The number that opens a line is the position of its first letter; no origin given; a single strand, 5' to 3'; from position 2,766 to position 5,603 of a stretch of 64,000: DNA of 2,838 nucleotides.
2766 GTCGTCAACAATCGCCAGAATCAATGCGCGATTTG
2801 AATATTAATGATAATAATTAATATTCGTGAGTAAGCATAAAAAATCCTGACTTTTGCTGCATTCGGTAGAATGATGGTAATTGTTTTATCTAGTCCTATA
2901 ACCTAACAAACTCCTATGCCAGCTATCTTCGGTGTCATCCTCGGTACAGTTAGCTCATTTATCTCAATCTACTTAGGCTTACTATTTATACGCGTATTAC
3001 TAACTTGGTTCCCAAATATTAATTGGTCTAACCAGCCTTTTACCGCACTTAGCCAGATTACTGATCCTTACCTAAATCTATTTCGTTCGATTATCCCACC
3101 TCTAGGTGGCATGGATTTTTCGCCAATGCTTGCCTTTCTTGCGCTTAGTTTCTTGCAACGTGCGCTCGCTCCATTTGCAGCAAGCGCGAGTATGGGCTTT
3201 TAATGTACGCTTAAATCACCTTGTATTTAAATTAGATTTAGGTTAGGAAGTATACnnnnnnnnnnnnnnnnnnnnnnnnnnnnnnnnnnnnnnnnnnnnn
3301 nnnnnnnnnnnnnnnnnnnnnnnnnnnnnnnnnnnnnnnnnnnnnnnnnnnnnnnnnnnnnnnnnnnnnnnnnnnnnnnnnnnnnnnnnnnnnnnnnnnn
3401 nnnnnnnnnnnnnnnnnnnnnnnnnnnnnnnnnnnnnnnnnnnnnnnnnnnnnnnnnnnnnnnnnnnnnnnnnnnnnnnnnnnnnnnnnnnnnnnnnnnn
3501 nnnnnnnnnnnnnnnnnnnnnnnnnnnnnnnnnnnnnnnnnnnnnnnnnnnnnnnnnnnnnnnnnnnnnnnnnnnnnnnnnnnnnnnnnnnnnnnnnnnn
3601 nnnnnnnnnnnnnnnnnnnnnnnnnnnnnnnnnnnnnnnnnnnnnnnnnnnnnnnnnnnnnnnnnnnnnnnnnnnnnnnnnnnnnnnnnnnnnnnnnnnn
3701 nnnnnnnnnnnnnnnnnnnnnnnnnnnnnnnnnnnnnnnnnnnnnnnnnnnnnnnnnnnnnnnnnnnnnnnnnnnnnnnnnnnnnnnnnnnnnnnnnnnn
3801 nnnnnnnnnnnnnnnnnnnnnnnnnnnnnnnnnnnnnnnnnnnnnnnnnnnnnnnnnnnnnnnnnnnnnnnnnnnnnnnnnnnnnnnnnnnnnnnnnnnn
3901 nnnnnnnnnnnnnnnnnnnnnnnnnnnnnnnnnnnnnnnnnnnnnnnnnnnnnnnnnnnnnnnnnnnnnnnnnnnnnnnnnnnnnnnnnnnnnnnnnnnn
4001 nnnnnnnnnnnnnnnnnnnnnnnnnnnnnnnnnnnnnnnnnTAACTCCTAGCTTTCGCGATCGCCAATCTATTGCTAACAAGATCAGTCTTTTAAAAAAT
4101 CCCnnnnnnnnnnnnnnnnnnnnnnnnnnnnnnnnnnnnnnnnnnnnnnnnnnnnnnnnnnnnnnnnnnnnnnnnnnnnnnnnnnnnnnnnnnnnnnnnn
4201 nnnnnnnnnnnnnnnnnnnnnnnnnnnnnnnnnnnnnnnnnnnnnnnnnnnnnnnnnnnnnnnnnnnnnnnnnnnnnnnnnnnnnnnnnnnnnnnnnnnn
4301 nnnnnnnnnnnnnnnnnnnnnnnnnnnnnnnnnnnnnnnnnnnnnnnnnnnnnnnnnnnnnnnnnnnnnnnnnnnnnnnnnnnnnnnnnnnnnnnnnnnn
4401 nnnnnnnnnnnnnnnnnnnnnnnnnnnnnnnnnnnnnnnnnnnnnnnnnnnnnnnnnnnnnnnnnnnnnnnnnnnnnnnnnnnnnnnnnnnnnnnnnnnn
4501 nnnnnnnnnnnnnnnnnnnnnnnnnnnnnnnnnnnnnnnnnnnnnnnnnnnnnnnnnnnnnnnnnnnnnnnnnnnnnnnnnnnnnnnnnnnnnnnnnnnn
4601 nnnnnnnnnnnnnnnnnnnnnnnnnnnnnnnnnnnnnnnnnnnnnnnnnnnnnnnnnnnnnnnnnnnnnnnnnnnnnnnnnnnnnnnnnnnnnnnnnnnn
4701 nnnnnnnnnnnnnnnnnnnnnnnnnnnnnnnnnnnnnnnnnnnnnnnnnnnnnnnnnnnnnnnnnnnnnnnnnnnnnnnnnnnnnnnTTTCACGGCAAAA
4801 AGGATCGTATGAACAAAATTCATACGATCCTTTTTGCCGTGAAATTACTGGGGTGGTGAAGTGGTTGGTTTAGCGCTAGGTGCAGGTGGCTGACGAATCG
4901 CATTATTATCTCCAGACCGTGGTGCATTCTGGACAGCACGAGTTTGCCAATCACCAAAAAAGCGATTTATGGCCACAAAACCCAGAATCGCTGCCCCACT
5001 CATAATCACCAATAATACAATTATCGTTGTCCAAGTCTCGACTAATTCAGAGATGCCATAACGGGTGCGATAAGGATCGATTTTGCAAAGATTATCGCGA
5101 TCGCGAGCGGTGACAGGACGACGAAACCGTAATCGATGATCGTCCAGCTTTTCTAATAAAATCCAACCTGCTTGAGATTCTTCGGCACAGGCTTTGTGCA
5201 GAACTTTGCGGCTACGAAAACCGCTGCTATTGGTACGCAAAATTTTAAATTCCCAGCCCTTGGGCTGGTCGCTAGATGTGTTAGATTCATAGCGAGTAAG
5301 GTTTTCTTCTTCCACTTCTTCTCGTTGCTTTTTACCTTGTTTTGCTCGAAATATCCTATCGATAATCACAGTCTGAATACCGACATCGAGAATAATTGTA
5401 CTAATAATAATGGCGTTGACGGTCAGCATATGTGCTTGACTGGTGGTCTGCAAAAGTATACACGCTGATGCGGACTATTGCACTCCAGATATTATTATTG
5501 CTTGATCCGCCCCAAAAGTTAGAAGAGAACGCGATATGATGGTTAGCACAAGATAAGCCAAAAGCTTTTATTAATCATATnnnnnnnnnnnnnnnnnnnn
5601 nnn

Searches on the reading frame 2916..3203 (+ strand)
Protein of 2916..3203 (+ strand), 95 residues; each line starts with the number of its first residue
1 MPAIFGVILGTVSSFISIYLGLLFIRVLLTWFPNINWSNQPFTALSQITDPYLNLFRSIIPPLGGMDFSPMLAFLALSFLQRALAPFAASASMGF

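Call 11: search_protein_families(library=pfam, proteins=[window:2916-3203:+], max_evalue=0.01)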
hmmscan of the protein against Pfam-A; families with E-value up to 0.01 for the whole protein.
window:2916-3203:+ (95 aa): 1 family
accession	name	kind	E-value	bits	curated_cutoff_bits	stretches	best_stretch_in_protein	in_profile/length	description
PF02325.22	YGGT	-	8.5e-23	81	27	1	14-83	2-69/70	YGGT family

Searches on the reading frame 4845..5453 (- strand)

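Call 11: search_protein_families(library=pfam, proteins=[window:4845-5453:-], max_evalue=0.01)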
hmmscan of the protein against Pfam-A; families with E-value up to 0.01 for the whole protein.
window:4845-5453:- (202 aa): 1 family
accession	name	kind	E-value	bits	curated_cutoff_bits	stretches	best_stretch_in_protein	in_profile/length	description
PF16118.10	DUF4834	-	0.0021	19.4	27.8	0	14-63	9-58/99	Domain of unknown function (DUF4834)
